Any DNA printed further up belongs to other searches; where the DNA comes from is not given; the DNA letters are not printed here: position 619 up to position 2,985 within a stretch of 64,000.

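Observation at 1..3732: Unusually short glycyl radical enzyme with dedicated activase and a cupin-AraC regulator, in no known GRE locus context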

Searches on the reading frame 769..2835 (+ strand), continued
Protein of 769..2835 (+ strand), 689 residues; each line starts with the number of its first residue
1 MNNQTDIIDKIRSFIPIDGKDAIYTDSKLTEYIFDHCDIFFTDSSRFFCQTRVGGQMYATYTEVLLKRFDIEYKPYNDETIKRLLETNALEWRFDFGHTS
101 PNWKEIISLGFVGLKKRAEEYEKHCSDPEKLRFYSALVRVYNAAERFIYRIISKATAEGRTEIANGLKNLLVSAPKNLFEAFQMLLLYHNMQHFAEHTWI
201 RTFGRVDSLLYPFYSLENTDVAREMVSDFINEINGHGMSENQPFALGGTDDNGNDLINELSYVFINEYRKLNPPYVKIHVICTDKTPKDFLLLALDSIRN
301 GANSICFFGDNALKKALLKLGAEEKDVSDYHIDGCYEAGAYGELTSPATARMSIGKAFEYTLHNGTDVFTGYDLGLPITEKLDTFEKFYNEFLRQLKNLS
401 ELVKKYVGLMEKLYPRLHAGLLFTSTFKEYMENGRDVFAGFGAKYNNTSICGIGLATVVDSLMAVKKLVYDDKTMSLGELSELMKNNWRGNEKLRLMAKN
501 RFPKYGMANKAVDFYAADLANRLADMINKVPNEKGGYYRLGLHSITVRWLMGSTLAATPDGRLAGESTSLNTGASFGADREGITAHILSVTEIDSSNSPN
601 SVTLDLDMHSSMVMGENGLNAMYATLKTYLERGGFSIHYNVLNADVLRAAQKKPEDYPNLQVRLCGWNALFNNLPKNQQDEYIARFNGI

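Call 69: search_protein_families(library=pfam, proteins=[L010:8050-9915:+, L010:13041-14900:+, L010:6420-7988:+, L010:1-6333:+, L010:15026-16501:+, L010:16501-17961:+, L020:8607-9251:+, L010:18028-18813:-], max_evalue=0.001)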
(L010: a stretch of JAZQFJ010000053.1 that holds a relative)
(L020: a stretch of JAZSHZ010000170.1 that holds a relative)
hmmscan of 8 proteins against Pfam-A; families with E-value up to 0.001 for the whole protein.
L010:8050-9915:+ (622 aa): 1 family
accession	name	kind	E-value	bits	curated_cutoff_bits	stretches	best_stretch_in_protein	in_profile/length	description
PF22369.2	GLMA_2nd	-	0.00075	19.7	27.7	0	370-418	32-81/138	GLMA-like, second domain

L010:13041-14900:+ (620 aa): 3 families
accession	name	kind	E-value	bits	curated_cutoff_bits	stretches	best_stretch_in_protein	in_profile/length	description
PF22369.2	GLMA_2nd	-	9.9e-06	25.7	27.7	1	373-421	32-81/138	GLMA-like, second domain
PF08532.16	Glyco_hydro_42M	-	8.4e-05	22.6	25.8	1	373-537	45-186/207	Beta-galactosidase trimerisation domain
PF09822.16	ABC_transp_aux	-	0.00065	19.5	34.7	1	373-432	28-90/288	ABC-type uncharacterized transport system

L010:6420-7988:+ (523 aa): 2 families
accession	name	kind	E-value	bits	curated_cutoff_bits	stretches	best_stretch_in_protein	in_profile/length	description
PF01547.30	SBP_bac_1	-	6.7e-15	56.3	26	1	76-378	19-305/307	Bacterial extracellular solute-binding protein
PF13416.11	SBP_bac_8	-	1e-12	48.9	27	1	76-379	8-249/279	Bacterial extracellular solute-binding protein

L010:1-6333:+ (2111 aa): 5 families
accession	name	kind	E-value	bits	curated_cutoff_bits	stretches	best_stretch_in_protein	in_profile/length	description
PF00395.25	SLH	-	1.9e-30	105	20.8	3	1933-1976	1-44/44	S-layer homology domain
PF07940.18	Hepar_II_III_C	-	4.3e-11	43.2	24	1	1254-1382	34-165/237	Heparinase II/III-like, C-terminal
PF05345.18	He_PIG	-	2.6e-10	41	24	1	1773-1856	4-95/96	Putative Ig domain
PF02368.24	Big_2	-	7.7e-10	39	22.8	1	210-249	34-73/79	Bacterial Ig-like domain (group 2)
PF21461.3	HL_N-beta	-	0.00025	21.2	27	0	213-247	15-47/57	Hyaluronate lyase, N-terminal beta-sheet domain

L010:15026-16501:+ (492 aa): 2 families
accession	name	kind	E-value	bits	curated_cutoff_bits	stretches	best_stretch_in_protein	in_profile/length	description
PF08125.19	Mannitol_dh_C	-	8.4e-35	120.4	30.7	1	282-474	3-184/190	Mannitol dehydrogenase C-terminal domain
PF01232.29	Mannitol_dh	-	9.3e-31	107.8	27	1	25-264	2-193/199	Mannitol dehydrogenase Rossmann domain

L010:16501-17961:+ (487 aa): 3 families
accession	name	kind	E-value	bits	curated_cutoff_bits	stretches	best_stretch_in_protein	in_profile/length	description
PF20629.2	GD_AH_C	-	7e-100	333.8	26.8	1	246-485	1-241/242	D-galactarate/Altronate dehydratase, C-terminal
PF04295.18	GD_AH_second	-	4.2e-50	169.8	27.3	1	105-236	1-135/136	D-galactarate dehydratase/Altronate hydrolase, second domain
PF08666.17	SAF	-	1.7e-07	32.1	21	1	10-77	1-63/63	SAF domain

L020:8607-9251:+ (215 aa): 2 families
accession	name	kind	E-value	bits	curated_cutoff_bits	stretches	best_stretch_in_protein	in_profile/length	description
PF13472.12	Lipase_GDSL_2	-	1.2e-23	85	32.9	1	10-203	1-178/178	GDSL-like Lipase/Acylhydrolase family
PF00657.28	Lipase_GDSL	-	1.1e-10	42.5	23.6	1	10-208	3-208/208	GDSL-like Lipase/Acylhydrolase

L010:18028-18813:- (262 aa): 0 families
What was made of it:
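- The closest named-genome relatives are embedded co-directionally in a polysaccharide/galacturonate operon (call 69).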

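Call 72: find_encoding_contigs(protein=P0001, flank=8000, max_places=2)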
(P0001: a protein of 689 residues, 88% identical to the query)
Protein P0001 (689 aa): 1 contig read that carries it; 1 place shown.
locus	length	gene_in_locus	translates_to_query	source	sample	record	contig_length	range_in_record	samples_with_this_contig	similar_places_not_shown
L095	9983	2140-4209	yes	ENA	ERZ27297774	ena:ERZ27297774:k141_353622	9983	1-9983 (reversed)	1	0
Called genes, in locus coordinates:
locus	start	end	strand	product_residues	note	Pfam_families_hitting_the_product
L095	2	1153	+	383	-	?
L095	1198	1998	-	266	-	PF05899:Cupin_3 (faint), PF00165:HTH_AraC, PF12833:HTH_18, PF00165:HTH_AraC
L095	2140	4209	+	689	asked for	PF02901:PFL-like, PF01228:Gly_radical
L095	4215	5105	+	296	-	PF13353:Fer4_12, PF04055:Radical_SAM, PF13237:Fer4_10 (faint), PF12797:Fer4_2 (faint), PF12838:Fer4_7 (weak), PF13484:Fer4_16 (faint), PF00037:Fer4 (weak), PF12837:Fer4_6 (weak)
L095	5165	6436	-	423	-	PF01120:Alpha_L_fucos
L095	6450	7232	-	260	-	PF00106:adh_short, PF13561:adh_short_C2, PF23441:SDR (weak)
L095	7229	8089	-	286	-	PF00722:Glyco_hydro_16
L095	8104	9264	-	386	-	PF02746:MR_MLE_N, PF13378:MR_MLE_C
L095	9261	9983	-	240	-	?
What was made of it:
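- L095 (88% identity) has the same length and synteny (call 72).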

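Call 76: list_cluster_members(proteins=[P0005, P0010, P0022, P0028, P0036, P0037, P0052, P0080, P0089, P0092])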
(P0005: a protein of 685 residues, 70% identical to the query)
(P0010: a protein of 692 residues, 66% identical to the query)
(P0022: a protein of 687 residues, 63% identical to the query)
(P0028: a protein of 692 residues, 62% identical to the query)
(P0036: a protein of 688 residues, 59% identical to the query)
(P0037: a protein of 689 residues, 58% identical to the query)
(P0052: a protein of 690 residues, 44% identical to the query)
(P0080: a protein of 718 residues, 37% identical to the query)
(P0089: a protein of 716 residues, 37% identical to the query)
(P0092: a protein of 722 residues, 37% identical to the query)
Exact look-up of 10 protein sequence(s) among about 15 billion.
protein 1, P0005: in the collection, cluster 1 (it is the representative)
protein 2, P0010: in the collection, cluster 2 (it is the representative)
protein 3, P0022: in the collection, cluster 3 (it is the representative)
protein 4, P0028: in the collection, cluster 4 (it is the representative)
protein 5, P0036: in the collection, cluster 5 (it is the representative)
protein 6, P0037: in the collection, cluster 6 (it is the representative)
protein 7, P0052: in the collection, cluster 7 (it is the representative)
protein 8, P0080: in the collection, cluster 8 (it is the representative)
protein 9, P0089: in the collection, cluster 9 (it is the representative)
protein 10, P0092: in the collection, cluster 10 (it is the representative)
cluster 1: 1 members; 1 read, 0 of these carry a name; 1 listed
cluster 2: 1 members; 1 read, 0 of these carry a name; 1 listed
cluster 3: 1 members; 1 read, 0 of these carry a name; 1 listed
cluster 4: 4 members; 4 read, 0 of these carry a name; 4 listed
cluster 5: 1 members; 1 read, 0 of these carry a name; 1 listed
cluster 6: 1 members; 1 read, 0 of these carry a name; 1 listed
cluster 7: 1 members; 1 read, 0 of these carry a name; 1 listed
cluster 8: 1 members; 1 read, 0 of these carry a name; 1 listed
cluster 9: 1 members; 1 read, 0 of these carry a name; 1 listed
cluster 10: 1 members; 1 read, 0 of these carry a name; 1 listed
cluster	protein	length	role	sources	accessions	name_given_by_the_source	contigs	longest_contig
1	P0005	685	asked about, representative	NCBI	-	-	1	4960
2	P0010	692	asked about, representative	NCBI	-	-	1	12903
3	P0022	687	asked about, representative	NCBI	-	-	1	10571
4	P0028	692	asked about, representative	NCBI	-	-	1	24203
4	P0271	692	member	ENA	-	-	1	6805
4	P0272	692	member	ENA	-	-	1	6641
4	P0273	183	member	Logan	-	-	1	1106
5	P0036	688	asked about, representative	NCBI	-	-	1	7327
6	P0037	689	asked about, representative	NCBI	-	-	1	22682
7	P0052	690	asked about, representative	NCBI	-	-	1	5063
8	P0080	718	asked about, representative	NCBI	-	-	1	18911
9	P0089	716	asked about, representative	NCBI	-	-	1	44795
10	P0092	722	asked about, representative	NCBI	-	-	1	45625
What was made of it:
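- Tried and rejected: It gave no names or accessions (call 76).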

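Call 85: search_solved_structures(query=L010:8050-9915:+, max_evalue=0.01)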
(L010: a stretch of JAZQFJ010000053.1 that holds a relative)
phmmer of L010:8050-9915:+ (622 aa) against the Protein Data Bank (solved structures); distinct sequences matched with E-value up to 0.01: 1.
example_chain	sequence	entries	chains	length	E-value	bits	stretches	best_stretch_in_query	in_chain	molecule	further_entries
8oug_A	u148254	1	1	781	0.0072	17.8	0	370-425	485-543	Beta-galactosidase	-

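Call 86: search_protein_families(library=ncbifam, proteins=[L010:8050-9915:+, L010:13041-14900:+, L010:15026-16501:+, L010:16501-17961:+], max_evalue=0.00001)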
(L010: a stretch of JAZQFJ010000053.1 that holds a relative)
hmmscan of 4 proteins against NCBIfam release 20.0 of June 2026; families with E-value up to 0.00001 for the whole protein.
L010:8050-9915:+ (622 aa): 0 families

L010:13041-14900:+ (620 aa): 0 families

L010:15026-16501:+ (492 aa): 8 families
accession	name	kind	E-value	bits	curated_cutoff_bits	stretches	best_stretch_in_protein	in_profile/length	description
NF002969.0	PRK03643.1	subfamily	1.4e-185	617.5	359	1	19-491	11-481/482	tagaturonate reductase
NF043014.1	DArabDhDalD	equivalog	8e-33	113.8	600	1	27-394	2-373/452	D-arabinitol 4-dehydrogenase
NF011611.0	PRK15037.1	subfamily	1.5e-18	66.7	603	1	25-489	24-484/486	fructuronate reductase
NF002649.0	PRK02318.2-1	equivalog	2.7e-09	36.4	422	1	225-409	152-337/386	mannitol-1-phosphate 5-dehydrogenase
NF002653.0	PRK02318.2-6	equivalog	4.4e-09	35.9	404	1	276-375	200-302/387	mannitol-1-phosphate 5-dehydrogenase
NF002652.0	PRK02318.2-5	equivalog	1.9e-08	33.8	356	1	223-413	148-338/377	mannitol-1-phosphate 5-dehydrogenase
NF002645.0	PRK02318.1-1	equivalog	3e-08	33.3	389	1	277-374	189-289/368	mannitol-1-phosphate 5-dehydrogenase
NF002647.0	PRK02318.1-3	equivalog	1.3e-07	31.2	357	1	218-373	148-302/384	mannitol-1-phosphate 5-dehydrogenase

L010:16501-17961:+ (487 aa): 1 family
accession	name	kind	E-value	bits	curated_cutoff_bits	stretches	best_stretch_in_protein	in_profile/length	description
TIGR03248.1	galactar-dH20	equivalog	6.9e-87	292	730.85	1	3-481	2-501/507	galactarate dehydratase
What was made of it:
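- Tried and rejected: They have no informative PDB or NCBIfam match (calls 85, 86).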
